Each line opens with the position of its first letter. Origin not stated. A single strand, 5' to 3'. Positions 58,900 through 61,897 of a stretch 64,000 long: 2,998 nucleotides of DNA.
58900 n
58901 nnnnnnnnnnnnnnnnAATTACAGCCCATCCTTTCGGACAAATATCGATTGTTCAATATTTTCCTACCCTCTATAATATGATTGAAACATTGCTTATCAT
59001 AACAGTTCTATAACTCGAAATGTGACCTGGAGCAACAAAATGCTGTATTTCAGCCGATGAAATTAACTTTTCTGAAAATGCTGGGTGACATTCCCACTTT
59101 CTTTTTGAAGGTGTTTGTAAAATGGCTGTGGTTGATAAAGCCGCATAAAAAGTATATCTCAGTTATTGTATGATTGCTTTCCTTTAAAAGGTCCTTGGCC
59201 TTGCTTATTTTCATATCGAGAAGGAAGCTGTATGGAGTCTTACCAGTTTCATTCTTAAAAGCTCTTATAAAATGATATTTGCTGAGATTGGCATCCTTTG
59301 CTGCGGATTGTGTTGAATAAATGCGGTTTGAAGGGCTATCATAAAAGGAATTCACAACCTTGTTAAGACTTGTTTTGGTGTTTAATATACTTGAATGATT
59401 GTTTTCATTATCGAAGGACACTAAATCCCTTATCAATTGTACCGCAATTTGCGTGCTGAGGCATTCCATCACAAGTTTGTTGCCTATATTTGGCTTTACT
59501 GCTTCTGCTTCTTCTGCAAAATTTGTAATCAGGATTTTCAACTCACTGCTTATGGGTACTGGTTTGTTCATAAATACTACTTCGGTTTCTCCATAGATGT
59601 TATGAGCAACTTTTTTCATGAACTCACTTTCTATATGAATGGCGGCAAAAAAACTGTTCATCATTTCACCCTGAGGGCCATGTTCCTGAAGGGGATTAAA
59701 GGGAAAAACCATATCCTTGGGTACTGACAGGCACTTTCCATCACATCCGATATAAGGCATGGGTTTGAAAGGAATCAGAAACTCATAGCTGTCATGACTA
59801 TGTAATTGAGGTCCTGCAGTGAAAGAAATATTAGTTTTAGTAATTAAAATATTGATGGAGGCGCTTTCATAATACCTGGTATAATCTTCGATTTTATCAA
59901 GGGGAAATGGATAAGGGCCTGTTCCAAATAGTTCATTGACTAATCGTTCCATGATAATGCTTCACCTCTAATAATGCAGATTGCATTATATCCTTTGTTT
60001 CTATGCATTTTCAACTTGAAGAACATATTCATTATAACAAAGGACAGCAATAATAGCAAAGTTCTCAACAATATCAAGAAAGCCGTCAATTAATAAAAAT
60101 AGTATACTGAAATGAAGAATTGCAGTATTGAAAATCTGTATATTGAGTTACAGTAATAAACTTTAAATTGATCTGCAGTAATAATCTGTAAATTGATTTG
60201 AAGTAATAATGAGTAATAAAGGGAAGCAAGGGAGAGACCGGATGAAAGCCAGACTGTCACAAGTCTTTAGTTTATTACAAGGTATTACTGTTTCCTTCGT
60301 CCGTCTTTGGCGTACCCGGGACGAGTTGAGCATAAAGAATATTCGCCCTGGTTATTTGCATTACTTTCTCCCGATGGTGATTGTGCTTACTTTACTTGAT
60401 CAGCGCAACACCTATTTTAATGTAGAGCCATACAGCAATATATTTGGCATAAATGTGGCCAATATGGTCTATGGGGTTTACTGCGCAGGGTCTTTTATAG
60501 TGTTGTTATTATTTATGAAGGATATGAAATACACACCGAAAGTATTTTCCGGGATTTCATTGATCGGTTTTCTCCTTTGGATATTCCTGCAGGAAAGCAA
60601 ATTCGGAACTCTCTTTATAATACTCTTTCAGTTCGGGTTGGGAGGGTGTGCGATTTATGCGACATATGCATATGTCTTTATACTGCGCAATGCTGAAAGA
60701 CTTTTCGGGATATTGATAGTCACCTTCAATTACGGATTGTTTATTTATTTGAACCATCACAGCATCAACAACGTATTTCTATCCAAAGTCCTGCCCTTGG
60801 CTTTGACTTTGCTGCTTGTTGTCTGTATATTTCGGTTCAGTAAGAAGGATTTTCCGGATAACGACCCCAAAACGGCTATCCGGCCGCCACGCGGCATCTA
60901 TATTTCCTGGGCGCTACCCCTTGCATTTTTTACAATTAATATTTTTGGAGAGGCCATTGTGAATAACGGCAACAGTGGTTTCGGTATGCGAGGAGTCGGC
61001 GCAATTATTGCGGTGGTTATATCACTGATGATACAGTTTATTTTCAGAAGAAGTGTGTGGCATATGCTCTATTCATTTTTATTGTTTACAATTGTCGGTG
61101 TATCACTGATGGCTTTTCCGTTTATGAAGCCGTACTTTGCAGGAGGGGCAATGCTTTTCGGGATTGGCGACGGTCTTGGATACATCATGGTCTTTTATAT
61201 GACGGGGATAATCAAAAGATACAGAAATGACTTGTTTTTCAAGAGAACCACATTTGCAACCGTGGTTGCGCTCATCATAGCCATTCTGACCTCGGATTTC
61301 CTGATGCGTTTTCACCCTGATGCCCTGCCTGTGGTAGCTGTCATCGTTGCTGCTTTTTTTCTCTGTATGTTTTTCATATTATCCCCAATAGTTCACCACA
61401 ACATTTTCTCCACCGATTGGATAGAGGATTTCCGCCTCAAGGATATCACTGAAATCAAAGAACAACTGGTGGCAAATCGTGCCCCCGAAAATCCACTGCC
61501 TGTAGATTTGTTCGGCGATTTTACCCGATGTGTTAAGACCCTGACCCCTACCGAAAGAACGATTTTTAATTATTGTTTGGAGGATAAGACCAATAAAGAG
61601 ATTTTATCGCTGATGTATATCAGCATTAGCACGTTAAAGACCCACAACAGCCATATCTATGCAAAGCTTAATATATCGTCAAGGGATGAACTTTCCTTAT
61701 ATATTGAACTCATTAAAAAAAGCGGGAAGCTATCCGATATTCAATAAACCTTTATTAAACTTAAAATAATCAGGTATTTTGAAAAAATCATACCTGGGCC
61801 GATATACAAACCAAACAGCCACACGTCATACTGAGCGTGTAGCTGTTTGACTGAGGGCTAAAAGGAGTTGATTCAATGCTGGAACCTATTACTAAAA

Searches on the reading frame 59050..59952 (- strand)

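Call 65: search_protein_families(library=pfam, proteins=[window:59050-59952:-], max_evalue=0.00001)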
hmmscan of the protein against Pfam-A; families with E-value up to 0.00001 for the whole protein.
window:59050-59952:- (300 aa): 2 families
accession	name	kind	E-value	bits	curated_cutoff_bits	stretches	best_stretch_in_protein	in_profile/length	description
PF12833.13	HTH_18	-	1.7e-21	76.7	33.6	1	218-295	2-79/80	Helix-turn-helix domain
PF00165.29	HTH_AraC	-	8.4e-14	51.7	26.6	1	260-294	8-41/42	Bacterial regulatory helix-turn-helix proteins, AraC family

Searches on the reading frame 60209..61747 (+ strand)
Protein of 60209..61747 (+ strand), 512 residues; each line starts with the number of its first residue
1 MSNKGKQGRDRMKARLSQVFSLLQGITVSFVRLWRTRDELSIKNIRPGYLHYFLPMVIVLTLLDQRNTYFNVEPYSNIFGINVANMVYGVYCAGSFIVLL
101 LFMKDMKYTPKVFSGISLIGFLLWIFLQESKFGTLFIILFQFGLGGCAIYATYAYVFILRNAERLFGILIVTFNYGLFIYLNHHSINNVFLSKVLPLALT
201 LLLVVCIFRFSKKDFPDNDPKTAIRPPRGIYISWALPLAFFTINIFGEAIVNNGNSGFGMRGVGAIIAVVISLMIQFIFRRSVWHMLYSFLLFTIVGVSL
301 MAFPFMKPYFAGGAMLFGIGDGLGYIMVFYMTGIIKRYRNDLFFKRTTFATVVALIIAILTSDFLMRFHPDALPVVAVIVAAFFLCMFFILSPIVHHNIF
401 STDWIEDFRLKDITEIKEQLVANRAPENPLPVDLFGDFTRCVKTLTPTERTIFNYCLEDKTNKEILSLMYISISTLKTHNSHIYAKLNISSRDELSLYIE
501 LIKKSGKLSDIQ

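Call 65: search_protein_families(library=pfam, proteins=[window:60209-61747:+], max_evalue=0.00001)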
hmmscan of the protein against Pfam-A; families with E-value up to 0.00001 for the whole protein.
window:60209-61747:+ (512 aa): 1 family
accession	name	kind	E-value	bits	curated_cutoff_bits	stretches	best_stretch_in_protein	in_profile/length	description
PF00196.25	GerE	-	6.4e-12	45.4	23.5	1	444-496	2-54/57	Bacterial regulatory proteins, luxR family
